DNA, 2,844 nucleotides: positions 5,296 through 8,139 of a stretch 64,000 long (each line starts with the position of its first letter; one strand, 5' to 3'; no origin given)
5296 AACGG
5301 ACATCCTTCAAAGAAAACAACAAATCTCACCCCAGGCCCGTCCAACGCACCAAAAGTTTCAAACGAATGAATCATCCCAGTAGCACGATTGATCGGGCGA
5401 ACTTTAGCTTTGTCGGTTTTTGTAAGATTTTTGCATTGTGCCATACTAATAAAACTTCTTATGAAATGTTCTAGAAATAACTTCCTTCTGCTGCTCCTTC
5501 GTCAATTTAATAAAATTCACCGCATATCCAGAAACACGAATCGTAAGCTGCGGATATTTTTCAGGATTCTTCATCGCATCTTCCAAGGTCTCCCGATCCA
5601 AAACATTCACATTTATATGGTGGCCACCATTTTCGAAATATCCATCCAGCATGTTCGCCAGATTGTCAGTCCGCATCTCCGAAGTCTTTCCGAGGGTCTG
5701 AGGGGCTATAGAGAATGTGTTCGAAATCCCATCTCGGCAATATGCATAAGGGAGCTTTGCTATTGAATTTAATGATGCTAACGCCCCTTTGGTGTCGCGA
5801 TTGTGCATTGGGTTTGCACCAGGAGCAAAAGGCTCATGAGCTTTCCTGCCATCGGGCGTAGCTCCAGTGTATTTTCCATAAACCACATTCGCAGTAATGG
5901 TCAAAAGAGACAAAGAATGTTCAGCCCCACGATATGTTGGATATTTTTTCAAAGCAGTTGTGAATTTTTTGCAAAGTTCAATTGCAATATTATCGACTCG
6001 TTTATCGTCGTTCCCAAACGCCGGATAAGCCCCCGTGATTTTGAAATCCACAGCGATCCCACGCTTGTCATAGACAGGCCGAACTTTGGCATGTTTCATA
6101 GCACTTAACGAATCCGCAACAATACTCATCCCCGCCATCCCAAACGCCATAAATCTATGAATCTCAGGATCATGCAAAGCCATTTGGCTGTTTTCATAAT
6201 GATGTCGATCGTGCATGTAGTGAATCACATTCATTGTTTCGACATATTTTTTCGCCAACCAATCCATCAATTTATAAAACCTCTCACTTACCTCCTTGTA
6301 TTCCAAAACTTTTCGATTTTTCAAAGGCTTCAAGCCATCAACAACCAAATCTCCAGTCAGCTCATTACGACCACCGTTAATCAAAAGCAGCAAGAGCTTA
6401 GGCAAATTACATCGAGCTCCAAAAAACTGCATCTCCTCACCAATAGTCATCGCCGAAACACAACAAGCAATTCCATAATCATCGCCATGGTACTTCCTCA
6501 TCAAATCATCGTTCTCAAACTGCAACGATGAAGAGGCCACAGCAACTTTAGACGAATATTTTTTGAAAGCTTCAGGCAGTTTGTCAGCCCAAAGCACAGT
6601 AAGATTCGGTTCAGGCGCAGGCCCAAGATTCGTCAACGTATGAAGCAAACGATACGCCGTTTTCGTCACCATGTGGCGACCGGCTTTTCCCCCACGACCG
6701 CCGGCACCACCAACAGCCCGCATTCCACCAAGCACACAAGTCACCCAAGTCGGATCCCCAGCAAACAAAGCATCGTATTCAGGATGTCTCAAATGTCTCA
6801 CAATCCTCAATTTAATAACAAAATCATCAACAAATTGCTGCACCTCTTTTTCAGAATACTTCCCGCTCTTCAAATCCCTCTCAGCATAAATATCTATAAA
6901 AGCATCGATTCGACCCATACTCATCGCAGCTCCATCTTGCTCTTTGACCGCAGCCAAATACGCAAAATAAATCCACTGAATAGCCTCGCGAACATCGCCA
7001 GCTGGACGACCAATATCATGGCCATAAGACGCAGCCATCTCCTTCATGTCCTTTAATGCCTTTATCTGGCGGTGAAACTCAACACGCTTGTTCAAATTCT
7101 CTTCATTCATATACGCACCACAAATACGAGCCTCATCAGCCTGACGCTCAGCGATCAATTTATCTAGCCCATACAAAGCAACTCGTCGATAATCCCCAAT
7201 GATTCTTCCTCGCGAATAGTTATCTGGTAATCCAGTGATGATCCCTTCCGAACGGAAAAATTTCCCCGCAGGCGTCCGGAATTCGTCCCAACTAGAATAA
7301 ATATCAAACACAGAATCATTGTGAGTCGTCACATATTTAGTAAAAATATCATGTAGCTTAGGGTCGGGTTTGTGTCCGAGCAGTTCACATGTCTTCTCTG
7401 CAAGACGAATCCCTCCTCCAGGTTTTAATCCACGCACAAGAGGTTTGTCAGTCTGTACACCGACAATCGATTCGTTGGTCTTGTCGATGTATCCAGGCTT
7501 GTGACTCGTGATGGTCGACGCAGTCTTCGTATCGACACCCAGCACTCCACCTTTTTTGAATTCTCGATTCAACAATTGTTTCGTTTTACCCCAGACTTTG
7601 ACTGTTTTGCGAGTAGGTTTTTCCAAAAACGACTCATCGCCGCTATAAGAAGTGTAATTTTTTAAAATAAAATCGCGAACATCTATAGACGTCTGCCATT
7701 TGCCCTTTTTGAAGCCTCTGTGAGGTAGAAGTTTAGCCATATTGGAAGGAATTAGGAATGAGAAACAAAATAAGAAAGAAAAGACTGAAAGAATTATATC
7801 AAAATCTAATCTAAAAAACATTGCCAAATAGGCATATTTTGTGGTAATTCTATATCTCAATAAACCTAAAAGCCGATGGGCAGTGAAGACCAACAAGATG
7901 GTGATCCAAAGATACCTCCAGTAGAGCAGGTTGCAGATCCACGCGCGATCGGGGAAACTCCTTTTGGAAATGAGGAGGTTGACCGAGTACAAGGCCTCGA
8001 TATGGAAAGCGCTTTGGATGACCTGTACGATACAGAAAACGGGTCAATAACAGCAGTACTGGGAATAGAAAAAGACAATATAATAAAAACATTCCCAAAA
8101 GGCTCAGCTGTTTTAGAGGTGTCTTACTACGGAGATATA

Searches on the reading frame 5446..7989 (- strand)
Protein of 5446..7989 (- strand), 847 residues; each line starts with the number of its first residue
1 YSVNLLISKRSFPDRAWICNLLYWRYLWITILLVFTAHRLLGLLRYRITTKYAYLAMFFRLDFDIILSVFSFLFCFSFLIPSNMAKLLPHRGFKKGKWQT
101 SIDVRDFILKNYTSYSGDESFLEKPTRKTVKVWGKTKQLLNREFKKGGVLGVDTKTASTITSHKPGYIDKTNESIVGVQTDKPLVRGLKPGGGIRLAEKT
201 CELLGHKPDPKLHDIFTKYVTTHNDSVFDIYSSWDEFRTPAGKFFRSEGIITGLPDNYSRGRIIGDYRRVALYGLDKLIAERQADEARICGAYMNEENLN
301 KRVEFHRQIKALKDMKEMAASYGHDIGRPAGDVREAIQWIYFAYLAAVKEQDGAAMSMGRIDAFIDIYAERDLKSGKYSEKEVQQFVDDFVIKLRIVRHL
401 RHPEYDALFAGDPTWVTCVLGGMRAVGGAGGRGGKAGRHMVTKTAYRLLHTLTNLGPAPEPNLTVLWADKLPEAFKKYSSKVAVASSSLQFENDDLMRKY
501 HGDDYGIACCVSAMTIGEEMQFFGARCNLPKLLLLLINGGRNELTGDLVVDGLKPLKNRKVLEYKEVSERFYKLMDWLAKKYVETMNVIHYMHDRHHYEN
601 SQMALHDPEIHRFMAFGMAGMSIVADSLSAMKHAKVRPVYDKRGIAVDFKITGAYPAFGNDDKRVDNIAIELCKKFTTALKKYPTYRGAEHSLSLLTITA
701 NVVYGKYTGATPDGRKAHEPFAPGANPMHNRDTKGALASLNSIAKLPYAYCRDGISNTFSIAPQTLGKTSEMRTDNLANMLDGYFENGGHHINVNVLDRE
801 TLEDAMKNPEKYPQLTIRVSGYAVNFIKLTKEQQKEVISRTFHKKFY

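Call 9: search_protein_families(library=pfam, proteins=[window:5446-7989:-], max_evalue=0.01)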
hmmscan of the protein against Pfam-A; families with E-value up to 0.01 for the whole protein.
window:5446-7989:- (847 aa): 3 families
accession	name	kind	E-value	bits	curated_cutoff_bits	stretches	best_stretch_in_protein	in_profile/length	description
PF02901.20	PFL-like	-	1.7e-176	589.1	24.3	1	101-705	4-647/647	Pyruvate formate lyase-like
PF01228.26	Gly_radical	-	1.1e-39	135.6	22.2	1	721-827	1-106/106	Glycine radical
PF11230.13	YjjI-like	-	6.8e-06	25.1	23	1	457-517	160-221/485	Glycyl radical enzyme YjjI-like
